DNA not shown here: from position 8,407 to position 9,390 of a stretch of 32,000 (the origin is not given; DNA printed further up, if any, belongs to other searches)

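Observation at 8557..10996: ATGA-coupled three-gene cassette: GGDEF-like cyclase, Dph6-type PP-loop ATPase and glutamine amidotransferase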

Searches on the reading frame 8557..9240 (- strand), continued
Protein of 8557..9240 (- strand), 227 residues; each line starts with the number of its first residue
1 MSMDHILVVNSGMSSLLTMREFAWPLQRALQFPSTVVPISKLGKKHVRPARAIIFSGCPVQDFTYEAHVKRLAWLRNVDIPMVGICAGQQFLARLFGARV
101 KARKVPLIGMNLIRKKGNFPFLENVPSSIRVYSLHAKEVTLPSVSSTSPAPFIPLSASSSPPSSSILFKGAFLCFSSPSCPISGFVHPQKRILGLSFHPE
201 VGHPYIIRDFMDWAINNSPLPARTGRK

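Call 70: fold_search(model_id=the predicted structure, library=pdb)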
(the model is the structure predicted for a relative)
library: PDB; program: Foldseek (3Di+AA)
matches with E <= 10: 1472; with E <= 0.001: 182
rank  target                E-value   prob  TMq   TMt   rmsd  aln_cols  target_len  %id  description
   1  2d13_A                1.9e-24  1.00  0.49  0.94   1.5       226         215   43  Crystal Structure of PH1257 from Pyrococcus horikoshii OT3 (released 2006-02-12)
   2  3rk1_A                5.0e-24  1.00  0.51  0.95   1.3       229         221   43  'X-ray crystal Structure of the putative N-type ATP pyrophosphatase (PF0828) in complex with ATP from Pyrococcus furio (released 2011-05-11)
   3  3rk1_B                1.8e-23  1.00  0.51  0.94   1.2       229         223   44  'X-ray crystal Structure of the putative N-type ATP pyrophosphatase (PF0828) in complex with ATP from Pyrococcus furio (released 2011-05-11)
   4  3rjz                  8.3e-23  1.00  0.47  0.93   2.1       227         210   39  X-ray crystal structure of the putative n-type atp pyrophosphatase from pyrococcus furiosus, the northeast structural ge (released 2011-05-11)
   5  2d13_D                1.2e-22  1.00  0.46  0.95   1.5       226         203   40  Crystal Structure of PH1257 from Pyrococcus horikoshii OT3 (released 2006-02-12)
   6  2d13_C                1.7e-22  1.00  0.47  0.94   1.4       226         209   41  Crystal Structure of PH1257 from Pyrococcus horikoshii OT3 (released 2006-02-12)
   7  2d13_B                3.3e-22  1.00  0.46  0.93   2.2       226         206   41  Crystal Structure of PH1257 from Pyrococcus horikoshii OT3 (released 2006-02-12)
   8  3rk0                  1.8e-20  1.00  0.46  0.89   3.3       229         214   39  X-ray crystal Structure of the putative N-type ATP pyrophosphatase (PF0828) in complex with AMP from Pyrococcus furiosus (released 2011-05-11)
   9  2a9v_D                1.2e-14  1.00  0.37  0.75   3.8       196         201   22  Crystal structure of a putative gmp synthase subunit a protein (ta0944m) from thermoplasma acidophilum at 2.45 A resol (released 2005-08-02)
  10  2a9v_A                2.2e-14  1.00  0.37  0.75   3.5       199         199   22  Crystal structure of a putative gmp synthase subunit a protein (ta0944m) from thermoplasma acidophilum at 2.45 A resol (released 2005-08-02)
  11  2a9v_B                3.0e-14  1.00  0.37  0.75   2.4       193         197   23  Crystal structure of a putative gmp synthase subunit a protein (ta0944m) from thermoplasma acidophilum at 2.45 A resol (released 2005-08-02)
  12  2a9v_C                3.6e-14  1.00  0.37  0.75   2.9       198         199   23  Crystal structure of a putative gmp synthase subunit a protein (ta0944m) from thermoplasma acidophilum at 2.45 A resol (released 2005-08-02)
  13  2lxn_MODEL_1_A        9.7e-13  1.00  0.35  0.72   3.2       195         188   28  Solution NMR structure of glutamine amido transferase subunit of gaunosine monophosphate synthetase from Metha (released 2013-06-12)
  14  7yc6                  1.1e-12  1.00  0.34  0.75   2.9       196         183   26  Crystal structure of D110P mutant of GATase subunit of Methanocaldococcus jannaschii GMP synthetase (released 2023-06-14)
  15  7d97_B                1.3e-12  1.00  0.35  0.73   2.9       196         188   26  Crystal structure of N109P mutant of GATase subunit of Methanocaldococcus jannaschii GMP synthetase (released 2021-08-04)
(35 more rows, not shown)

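Call 85: search_protein_families(library=ncbifam, proteins=[P0151, P0213, P0123, P0149, P0160, P0171], max_evalue=1e-25)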
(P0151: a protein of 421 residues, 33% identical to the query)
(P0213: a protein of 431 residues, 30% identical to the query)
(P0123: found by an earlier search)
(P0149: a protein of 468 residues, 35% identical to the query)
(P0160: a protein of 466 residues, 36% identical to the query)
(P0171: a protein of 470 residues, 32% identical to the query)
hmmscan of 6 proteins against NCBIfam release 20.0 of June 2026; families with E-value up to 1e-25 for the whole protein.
P0151 (421 aa): 2 families
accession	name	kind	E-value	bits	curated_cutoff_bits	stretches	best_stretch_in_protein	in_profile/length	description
TIGR03679.1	Dph6_archaeal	equivalog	4.7e-86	287.6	197.3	1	5-221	2-218/218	diphthine--ammonia ligase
NF001975.0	PRK00758.1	equivalog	9.6e-28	97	198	1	279-409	34-167/185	GMP synthase subunit A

P0213 (431 aa): 1 family
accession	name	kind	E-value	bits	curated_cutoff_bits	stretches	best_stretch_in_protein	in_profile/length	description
TIGR03679.1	Dph6_archaeal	equivalog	8.1e-80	267.2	197.3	1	5-221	2-218/218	diphthine--ammonia ligase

P0123 (419 aa): 1 family
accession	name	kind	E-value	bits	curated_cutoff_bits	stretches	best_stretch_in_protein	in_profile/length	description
TIGR03679.1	Dph6_archaeal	equivalog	3.1e-84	281.6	197.3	1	5-221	2-218/218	diphthine--ammonia ligase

P0149 (468 aa): 1 family
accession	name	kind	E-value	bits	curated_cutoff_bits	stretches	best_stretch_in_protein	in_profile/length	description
TIGR03679.1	Dph6_archaeal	equivalog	1.1e-80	270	197.3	1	5-220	2-217/218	diphthine--ammonia ligase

P0160 (466 aa): 1 family
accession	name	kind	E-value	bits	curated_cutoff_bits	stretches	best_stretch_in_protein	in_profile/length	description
TIGR03679.1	Dph6_archaeal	equivalog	7.6e-78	260.7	197.3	1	5-221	2-217/218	diphthine--ammonia ligase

P0171 (470 aa): 1 family
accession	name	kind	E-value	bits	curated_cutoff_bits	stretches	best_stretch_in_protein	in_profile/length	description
TIGR03679.1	Dph6_archaeal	equivalog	6.9e-80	267.4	197.3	1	5-221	2-217/218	diphthine--ammonia ligase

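Call 86: search_protein_families(library=pfam, proteins=[P0151, P0213, P0123, P0149, P0160, P0171], max_evalue=0.00001)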
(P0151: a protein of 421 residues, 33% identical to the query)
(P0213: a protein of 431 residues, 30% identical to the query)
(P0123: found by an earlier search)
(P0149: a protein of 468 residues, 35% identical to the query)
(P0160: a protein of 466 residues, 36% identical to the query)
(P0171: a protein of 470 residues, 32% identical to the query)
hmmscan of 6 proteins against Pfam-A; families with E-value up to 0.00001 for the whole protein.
P0151 (421 aa): 3 families
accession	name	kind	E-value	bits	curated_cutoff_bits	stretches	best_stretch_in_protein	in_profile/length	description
PF01902.24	Diphthami_syn_2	-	5e-75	252.2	23.2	1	1-221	1-217/219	Diphthamide synthase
PF00117.34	GATase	-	5.6e-24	85.3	22.8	1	282-409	38-175/190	Glutamine amidotransferase class-I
PF07722.19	Peptidase_C26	-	3.7e-09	37.1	20.5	1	316-406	104-219/219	Peptidase C26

P0213 (431 aa): 3 families
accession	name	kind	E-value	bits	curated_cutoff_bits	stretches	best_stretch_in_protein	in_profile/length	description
PF01902.24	Diphthami_syn_2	-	3.6e-59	200.4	23.2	1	1-222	1-218/219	Diphthamide synthase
PF00117.34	GATase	-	5.1e-21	75.6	22.8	1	267-421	9-175/190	Glutamine amidotransferase class-I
PF07722.19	Peptidase_C26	-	4e-08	33.7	20.5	1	317-418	95-219/219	Peptidase C26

P0123 (419 aa): 3 families
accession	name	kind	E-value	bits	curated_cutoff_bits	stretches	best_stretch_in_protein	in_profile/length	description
PF01902.24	Diphthami_syn_2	-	2.1e-75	253.5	23.2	1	1-221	1-217/219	Diphthamide synthase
PF00117.34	GATase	-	2.7e-25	89.6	22.8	1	256-410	8-176/190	Glutamine amidotransferase class-I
PF07722.19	Peptidase_C26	-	7.5e-10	39.4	20.5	1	318-406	106-219/219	Peptidase C26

P0149 (468 aa): 2 families
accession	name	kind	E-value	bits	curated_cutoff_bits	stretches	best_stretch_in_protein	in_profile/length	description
PF01902.24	Diphthami_syn_2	-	9.8e-64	215.3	23.2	1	1-220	1-216/219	Diphthamide synthase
PF00117.34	GATase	-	6e-19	68.9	22.8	1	331-458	34-175/190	Glutamine amidotransferase class-I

P0160 (466 aa): 2 families
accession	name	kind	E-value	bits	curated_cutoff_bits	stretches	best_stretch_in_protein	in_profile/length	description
PF01902.24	Diphthami_syn_2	-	9.8e-60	202.2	23.2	1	1-222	1-217/219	Diphthamide synthase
PF00117.34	GATase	-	2.4e-15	57.1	22.8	1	308-446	18-174/190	Glutamine amidotransferase class-I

P0171 (470 aa): 4 families
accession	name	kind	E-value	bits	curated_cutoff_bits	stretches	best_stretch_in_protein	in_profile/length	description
PF01902.24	Diphthami_syn_2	-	2.1e-65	220.8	23.2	1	1-223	1-218/219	Diphthamide synthase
PF00117.34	GATase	-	9.4e-15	55.2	22.8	1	321-461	26-177/190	Glutamine amidotransferase class-I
PF07685.20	GATase_3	-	6.4e-07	29.6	27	1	320-414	29-130/196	CobB/CobQ-like glutamine amidotransferase domain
PF01174.25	SNO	-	6.6e-06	26.6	27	0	358-466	60-182/188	SNO glutamine amidotransferase family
